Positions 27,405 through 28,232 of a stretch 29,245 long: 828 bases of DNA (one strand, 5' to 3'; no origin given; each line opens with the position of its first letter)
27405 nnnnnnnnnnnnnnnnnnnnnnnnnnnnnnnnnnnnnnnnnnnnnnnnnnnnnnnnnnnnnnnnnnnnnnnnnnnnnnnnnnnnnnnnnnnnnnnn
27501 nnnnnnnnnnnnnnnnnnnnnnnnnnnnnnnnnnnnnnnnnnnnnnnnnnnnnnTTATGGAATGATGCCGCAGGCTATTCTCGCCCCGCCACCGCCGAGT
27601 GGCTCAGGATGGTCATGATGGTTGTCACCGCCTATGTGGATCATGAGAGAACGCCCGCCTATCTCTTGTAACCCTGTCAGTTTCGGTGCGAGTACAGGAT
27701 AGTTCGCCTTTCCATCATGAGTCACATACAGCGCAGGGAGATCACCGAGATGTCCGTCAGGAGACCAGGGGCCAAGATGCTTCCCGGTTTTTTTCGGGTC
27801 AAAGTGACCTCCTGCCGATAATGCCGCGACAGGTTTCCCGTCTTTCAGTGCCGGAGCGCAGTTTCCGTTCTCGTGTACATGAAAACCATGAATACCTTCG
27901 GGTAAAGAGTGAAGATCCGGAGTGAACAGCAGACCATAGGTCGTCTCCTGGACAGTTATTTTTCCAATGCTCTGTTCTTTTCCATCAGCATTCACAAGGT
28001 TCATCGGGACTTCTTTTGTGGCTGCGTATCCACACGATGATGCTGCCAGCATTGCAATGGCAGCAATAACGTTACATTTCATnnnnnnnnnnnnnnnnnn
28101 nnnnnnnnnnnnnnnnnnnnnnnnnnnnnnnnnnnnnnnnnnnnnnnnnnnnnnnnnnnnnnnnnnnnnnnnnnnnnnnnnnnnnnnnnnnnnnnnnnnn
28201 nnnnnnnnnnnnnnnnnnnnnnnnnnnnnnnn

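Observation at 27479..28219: Cu,Zn superoxide dismutase moron inserted antisense between tail genes I and J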

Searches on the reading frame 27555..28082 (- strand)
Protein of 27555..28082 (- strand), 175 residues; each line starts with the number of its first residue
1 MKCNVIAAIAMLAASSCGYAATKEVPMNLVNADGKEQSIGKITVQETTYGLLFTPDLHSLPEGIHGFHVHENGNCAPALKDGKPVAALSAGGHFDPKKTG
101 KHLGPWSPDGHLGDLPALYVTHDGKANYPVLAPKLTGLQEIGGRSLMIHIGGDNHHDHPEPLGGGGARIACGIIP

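Call 3: search_protein_families(library=pfam, proteins=[window:27555-28082:-])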
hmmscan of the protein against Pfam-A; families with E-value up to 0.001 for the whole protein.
window:27555-28082:- (175 aa): 1 family
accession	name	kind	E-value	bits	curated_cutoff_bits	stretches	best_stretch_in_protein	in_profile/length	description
PF00080.25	Sod_Cu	-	1e-32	113.8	28.9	1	40-174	3-133/133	Copper/zinc superoxide dismutase (SODC)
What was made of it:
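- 27555..28082 (-): sodC coding sequence for a 175-aa Cu,Zn superoxide dismutase precursor. The signal peptide is encoded at 28082-28023 and the lipobox Cys17 codon at 28034-28032. Pfam Sod_Cu 1e-32 (call 3).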

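Call 4: search_solved_structures(query=window:27555-28082:-, show_alignments=3)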
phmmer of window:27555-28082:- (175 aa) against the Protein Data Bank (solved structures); distinct sequences matched with E-value up to 0.001: 144 (the best 60 are shown).
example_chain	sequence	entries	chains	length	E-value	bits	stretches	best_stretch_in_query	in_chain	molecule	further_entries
1eqw_A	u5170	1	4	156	3.6e-60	206.2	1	24-174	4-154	CU,ZN SUPEROXIDE DISMUTASE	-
6d52_B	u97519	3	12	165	3.9e-60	206.1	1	24-174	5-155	Superoxide dismutase [Cu-Zn] 1 | Superoxide dismutase [Cu-Zn]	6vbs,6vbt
2wwn_A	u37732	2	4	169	7.9e-59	201.9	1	21-174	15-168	SUPEROXIDE DISMUTASE [CU-ZN]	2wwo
1z9n_A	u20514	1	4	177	1.1e-58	201.4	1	25-174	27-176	Superoxide dismutase [Cu-Zn]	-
1z9p_A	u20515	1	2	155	2.4e-58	200.3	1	25-174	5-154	Superoxide dismutase [Cu-Zn]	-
2aps_A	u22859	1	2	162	2.7e-57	196.9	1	36-174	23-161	PROTEIN (CU,ZN SUPEROXIDE DISMUTASE)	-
1eso_A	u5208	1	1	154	2e-56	194.1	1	22-174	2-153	CU, ZN SUPEROXIDE DISMUTASE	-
2aqn_A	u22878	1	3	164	1.2e-55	191.6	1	24-174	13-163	Superoxide dismutase [Cu-Zn]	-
2k4w_A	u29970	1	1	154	1.2e-55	191.5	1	22-174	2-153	Superoxide dismutase [Cu-Zn]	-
2aqr_A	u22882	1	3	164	3.9e-55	189.8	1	24-174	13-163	Superoxide dismutase [Cu-Zn]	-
2aqq_A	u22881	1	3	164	4.2e-55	189.7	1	24-174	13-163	Superoxide dismutase [Cu-Zn]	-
2aqp_A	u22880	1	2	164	8.5e-55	188.7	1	24-174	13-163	Superoxide dismutase [Cu-Zn]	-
2aqt_C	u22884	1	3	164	1.3e-54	188.1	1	24-174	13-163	Superoxide dismutase [Cu-Zn]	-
2aqs_A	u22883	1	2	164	1.5e-54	187.9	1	24-174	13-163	Superoxide dismutase [Cu-Zn]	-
1yai_A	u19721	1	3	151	6.8e-50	172.7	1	37-174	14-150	COPPER, ZINC SUPEROXIDE DISMUTASE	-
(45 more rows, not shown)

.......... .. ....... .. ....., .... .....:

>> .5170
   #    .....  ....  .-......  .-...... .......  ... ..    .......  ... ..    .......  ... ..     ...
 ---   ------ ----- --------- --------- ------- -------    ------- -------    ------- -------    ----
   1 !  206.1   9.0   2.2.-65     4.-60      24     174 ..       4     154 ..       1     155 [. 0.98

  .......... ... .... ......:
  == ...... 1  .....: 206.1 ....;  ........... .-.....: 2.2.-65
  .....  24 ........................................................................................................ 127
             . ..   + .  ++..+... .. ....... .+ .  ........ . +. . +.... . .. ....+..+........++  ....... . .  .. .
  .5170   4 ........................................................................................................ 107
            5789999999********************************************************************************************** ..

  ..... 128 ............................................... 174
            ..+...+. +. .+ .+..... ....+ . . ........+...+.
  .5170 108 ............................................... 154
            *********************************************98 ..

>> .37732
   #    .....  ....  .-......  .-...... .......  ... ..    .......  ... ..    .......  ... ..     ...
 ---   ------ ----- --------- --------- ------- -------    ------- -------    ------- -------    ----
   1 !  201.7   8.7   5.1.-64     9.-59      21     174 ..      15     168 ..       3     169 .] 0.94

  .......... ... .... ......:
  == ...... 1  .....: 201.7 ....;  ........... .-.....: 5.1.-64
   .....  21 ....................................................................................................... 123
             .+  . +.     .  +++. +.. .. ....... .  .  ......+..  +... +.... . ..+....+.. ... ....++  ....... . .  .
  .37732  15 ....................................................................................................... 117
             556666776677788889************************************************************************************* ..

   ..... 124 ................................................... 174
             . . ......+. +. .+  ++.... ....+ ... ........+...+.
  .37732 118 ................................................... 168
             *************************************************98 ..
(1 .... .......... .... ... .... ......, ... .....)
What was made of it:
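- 27555..28082 (-): PDB 1eqw SodCI 3.6e-60 (call 4).
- On Cu,Zn superoxide dismutase (Pfam PF00080, SodC): They also align to the 1eqw ligand motifs (call 4).
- The best solved relatives are SodCI 1eqw/6d52 at about 4e-60 (call 4).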

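Call 10: search_dna_similar(query=window:27555-28082:-, collection=phages, mode=protein, max_rows=40)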
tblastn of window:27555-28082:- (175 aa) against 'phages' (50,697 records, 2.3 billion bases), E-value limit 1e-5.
Records with a match: 8; places in all: 8; records where one place covers at least 80% of the query: 8.
Best place of each record, by identity: 80-90% 2; 60-80% 1; <60% 5.
By first word of the organism name: Salmonella 3; Stx2a-converting 2; Acinetobacter 2; Phage 1.
By host as written in the record: - 4; Salmonella typhimurium LT2 2; Salmonella enterica subsp. enterica serovar Newlands ZC-S1 1; Homo sapiens 1.
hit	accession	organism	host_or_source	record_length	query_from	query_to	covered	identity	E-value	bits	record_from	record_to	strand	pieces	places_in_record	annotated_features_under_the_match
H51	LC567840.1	Stx2a-converting phage Stx2_EH1846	-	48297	1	162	93%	86.4%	2e-91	296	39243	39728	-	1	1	sodC: copper/zinc-superoxide dismutase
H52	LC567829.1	Stx2a-converting phage Stx2_EH2201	-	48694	1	162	93%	86.4%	2e-91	296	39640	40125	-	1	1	sodC: copper/zinc-superoxide dismutase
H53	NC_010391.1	Salmonella phage Fels-1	Salmonella typhimurium LT2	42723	6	162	90%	61.1%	1e-56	196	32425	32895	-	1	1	hypothetical bacteriophage protein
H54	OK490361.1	Salmonella phage ZC-S1_prp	Salmonella enterica subsp. enterica ...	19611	1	162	93%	56.4%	4e-49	175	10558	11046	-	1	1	superoxide dismutase [Cu-Zn] precursor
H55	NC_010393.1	Phage Gifsy-2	Salmonella typhimurium LT2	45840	1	162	93%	56.4%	4e-49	175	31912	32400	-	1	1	sodC: bacteriophage virulence determinant; superoxide dismutase precursor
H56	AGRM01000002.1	Salmonella enterica subsp. houtenae str. ATCC BAA-1581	Homo sapiens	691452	1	162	93%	52.8%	4e-45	163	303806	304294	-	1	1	copper/zinc superoxide dismutase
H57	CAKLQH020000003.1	Acinetobacter phage MD-2021a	not known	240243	23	162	80%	51.4%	6e-36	137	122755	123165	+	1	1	sodC: superoxide dismutase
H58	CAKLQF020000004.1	Acinetobacter phage MD-2021a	not known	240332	23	162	80%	51.4%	6e-36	137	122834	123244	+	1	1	sodC: superoxide dismutase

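Call 12: get_annotated_region(hit=H51, flank=4000)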
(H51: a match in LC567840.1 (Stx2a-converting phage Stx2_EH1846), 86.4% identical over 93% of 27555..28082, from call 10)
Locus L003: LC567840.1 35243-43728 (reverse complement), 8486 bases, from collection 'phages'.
description: Stx2a-converting phage Stx2_EH1846 DNA, complete genome.
organism: Stx2a-converting phage Stx2_EH1846 (NCBI taxid 2751393)
taxonomy: Viruses; Duplodnaviria; Heunggongvirae; Uroviricota; Caudoviricetes
host: -; source: -; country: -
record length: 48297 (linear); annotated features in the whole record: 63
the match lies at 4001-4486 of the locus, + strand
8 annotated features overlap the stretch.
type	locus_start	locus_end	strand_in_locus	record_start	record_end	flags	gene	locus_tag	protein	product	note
CDS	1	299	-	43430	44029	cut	-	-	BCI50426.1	outer membrane precursor Lom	Stx2aEH1846_540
CDS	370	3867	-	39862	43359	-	-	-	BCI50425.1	phage host specificity protein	Stx2aEH1846_530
CDS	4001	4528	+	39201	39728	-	sodC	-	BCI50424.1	copper/zinc-superoxide dismutase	Stx2aEH1846_520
CDS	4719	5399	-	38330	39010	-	-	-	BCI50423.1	phage tail assembly protein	Stx2aEH1846_510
CDS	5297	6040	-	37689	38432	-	-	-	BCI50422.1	phage tail assembly protein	Stx2aEH1846_500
CDS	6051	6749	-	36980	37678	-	-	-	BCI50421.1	phage minor tail protein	Stx2aEH1846_490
CDS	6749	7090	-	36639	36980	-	-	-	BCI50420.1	phage minor tail protein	Stx2aEH1846_480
CDS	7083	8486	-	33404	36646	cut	-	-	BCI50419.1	phage tail length tape measure protein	Stx2aEH1846_470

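Call 13: get_annotated_region(hit=H55, flank=4000)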
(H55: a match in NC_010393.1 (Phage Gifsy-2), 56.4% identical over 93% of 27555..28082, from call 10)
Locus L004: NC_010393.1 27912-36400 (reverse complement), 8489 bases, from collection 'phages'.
description: Phage Gifsy-2, complete genome.
organism: Phage Gifsy-2 (NCBI taxid 129862)
taxonomy: Viruses
host: Salmonella typhimurium LT2; source: -; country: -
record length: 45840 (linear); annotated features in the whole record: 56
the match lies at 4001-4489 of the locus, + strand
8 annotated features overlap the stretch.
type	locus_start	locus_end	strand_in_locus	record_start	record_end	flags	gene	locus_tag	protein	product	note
CDS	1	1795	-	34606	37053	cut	-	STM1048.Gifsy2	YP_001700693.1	bacteriophage tail fiber (host specificity) protein; Lambda gp J homolog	sequence similarity to: NP_040600.1| tail:host specificity protein [Enterobacteria phage lambda] & YP_001272531.1| ...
CDS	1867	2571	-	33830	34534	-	-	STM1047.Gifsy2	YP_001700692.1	bacteriophage tail tip assembly protein; Lambda gpI homolog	sequence similarity to: NP_040599.1| tail component [Enterobacteria phage lambda] & YP_001272530.1| putative tail ...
CDS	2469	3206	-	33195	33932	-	-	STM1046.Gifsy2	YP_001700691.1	bacteriophage tail tip assembly protein; Lambda gpK homolog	sequence similarity to: YP_001272529.1| putative tail protein [Phage cdtI] & BAB19565.1| tail assembly protein K ...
CDS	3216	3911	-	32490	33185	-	-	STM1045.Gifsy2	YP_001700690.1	bacteriophage tail tip assembly protein; Lambda gpL homolog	sequence similarity to: NP_040597.1| tail component [Enterobacteria phage lambda] & YP_001272528.1| putative minor tail ...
CDS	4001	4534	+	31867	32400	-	sodC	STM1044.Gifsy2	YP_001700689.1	bacteriophage virulence determinant; superoxide dismutase precursor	superoxide dismutase CuZn precursor (SW:SODC_SALTY); important virulence function; implicated in defence against ...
CDS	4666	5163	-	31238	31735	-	-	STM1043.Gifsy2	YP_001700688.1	bacteriophage virulence determinant; Lom homolog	sequence similarity to: YP_001272532.1| putative Lom-like outer membrane protein [Phage cdtI]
CDS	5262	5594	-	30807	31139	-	-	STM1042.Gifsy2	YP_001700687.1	bacteriophage tail tip assembly protein; Lambda gpM homolog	sequence similarity to: YP_001272527.1| putative minor tail protein [Phage cdtI] & BAB19567.1| minor tail protein M ...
CDS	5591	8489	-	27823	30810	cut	-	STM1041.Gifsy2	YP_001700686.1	bacteriophage tail tape measure protein; minor tail protein; Lambda gpH homolog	sequence similarity to: YP_001272526.1| putative tail protein [Phage cdtI]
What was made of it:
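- Closest known: Salmonella Gifsy-2 SodCI. Same: It is antisense to the tail operon of a lambdoid prophage (call 13).
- Closest known: Salmonella Gifsy-2 SodCI. Different: It is inserted at another junction, between the M / Lom-like genes and L rather than between I and J (call 13).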

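Call 14: get_annotated_region(hit=H53, flank=4000)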
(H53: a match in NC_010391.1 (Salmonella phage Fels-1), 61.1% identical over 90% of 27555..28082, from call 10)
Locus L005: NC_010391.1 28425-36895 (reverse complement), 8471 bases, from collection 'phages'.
description: Salmonella phage Fels-1, complete genome.
organism: Salmonella phage Fels-1 (NCBI taxid 128975)
taxonomy: Viruses
host: Salmonella typhimurium LT2; source: -; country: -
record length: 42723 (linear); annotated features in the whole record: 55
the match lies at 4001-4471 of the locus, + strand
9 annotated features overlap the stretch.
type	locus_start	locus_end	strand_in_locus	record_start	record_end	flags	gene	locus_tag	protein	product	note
CDS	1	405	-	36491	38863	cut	-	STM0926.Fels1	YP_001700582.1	putative bacteriophage tail fiber protein; Lambda gpN homolog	Sequence similarity to: NP_040602.1| Tail fiber protein [Enterobacteria phage lambda] from residues 1-482 and from ...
CDS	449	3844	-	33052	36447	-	-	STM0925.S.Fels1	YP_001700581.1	putative bacteriophage host-specificity protein; Lambda gpJ homolog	Sequence similarity to: NP_040600.1| tail:host specificity protein gpJ [Enterobacteria phage lambda] & YP_001272531.1| ...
CDS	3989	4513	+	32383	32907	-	-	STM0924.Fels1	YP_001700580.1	hypothetical bacteriophage protein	-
CDS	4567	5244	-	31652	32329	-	-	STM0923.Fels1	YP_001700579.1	putative bacteriophage tail assembly protein I; Lambda gpI homolog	Sequence similarity to: NP_040599.1| tail component [Enterobacteria phage lambda]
CDS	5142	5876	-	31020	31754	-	-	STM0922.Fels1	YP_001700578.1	putative bacteriophage tail assembly protein; Lambda gpK homolog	Sequence similarity to: NP_040598.1| tail component [Enterobacteria phage lambda] & YP_001272529.1| putative tail ...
CDS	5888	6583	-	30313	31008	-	-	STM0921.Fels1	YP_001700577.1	putative bacteriophage minor tail protein; Lambda gpL homolog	Sequence similarity to: YP_001272528.1| putative minor tail protein [Phage cdtI] & NP_040597.1| tail ...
CDS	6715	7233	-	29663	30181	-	-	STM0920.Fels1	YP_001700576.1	putative Lom-like outer membrane protein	Sequence similarity to: YP_001272532.1| putative Lom-like outer membrane protein [Phage cdtI]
CDS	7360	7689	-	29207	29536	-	-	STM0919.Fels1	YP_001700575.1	putative bacteriophage minor tail protein; Lambda gpM homolog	Sequence similarity to: YP_001272527.1| putative minor tail protein [Phage cdtI] & NP_040596.1| tail component ...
CDS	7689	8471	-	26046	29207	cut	-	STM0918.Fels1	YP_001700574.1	putative bacteriophage tail tape measure protein; Lambda gpH homolog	Sequence similarity to: YP_001272526.1| putative tail protein [Phage cdtI] & NP_040595.1| tail component ...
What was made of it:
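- Closest known: Salmonella Fels-1 STM0924. Same: Also lies between the I and J homologues on the opposite strand (call 14).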

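Call 36: find_related_loci(query=window:27555-28082:-, collection=genome_contigs, flank=3000)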
Query window:27555-28082:- (175 aa) in genome_contigs; peptide patterns used: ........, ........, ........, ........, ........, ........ (x = any residue, [..] = any of these).
600 stretches matched a pattern (row limit reached: there are more); 567 encode a relative of the query (tblastn E <= 1e-3); the best 80 are kept; 80 distinct loci.
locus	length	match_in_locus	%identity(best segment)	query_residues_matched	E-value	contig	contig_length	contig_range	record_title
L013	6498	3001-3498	68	9-174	2e-72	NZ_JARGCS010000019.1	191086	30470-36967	Pseudomonas entomophila strain WZ006 contig:19, whole genome shotgun sequence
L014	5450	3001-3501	66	5-174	1e-71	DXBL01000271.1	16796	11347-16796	MAG TPA_asm: Candidatus Pseudomonas excrementavium isolate CHK174-787 CHK174__C182883_L16796_SAMEA104467488, whole genom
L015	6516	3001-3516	64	1-174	6e-71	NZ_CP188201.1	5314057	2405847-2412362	Serratia proteamaculans isolate CBSDS_009 chromosome, complete genome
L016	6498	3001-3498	66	9-174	1e-70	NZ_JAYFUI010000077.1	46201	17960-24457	Pseudomonas machongensis strain MH2 jcf7180000165272, whole genome shotgun sequence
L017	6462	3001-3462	72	20-174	8e-71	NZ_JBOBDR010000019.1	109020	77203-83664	Pseudomonas sp. WC2 WC2_Genome_contig_19, whole genome shotgun sequence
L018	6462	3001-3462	70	20-174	2e-70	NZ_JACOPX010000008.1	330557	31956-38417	Pseudomonas neuropathica strain P155 Seq8, whole genome shotgun sequence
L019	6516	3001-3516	65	1-174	1e-70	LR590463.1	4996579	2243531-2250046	Serratia rubidaea strain NCTC12971 genome assembly, chromosome: 1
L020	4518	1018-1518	67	6-174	1e-70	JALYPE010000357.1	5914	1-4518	MAG: Pseudomonadota bacterium isolate MDV bin29 SD1454-56_k127_2170317, whole genome shotgun sequence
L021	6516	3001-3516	64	1-174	3e-70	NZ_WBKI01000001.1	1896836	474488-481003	Serratia proteamaculans strain CCUG 14510 contig_0000001, whole genome shotgun sequence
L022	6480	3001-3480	68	14-174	7e-70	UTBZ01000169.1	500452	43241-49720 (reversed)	Pseudomonas sp. 286 isolate p11.F9 genome assembly, contig: 169, whole genome shotgun sequence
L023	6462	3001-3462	70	20-174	4e-70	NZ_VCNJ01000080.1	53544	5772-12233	Pseudomonas fluorescens strain HKI0874 c_000000000088, whole genome shotgun sequence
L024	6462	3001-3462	71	20-174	5e-70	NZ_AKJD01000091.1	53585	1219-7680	Pseudomonas sp. GM80 PMI37_contig109.109, whole genome shotgun sequence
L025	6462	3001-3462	70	20-174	1e-69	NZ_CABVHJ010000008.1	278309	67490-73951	Pseudomonas fluorescens isolate PS655, whole genome shotgun sequence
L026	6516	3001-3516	64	1-174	2e-69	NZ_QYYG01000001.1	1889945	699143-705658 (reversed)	Serratia inhibens strain S40 scaffold_1, whole genome shotgun sequence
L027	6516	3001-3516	64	1-174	2e-69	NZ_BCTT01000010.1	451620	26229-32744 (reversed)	Serratia grimesii NBRC 13537, whole genome shotgun sequence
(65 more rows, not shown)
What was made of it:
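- Tried and rejected: Species-representative genome scan (call 36).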
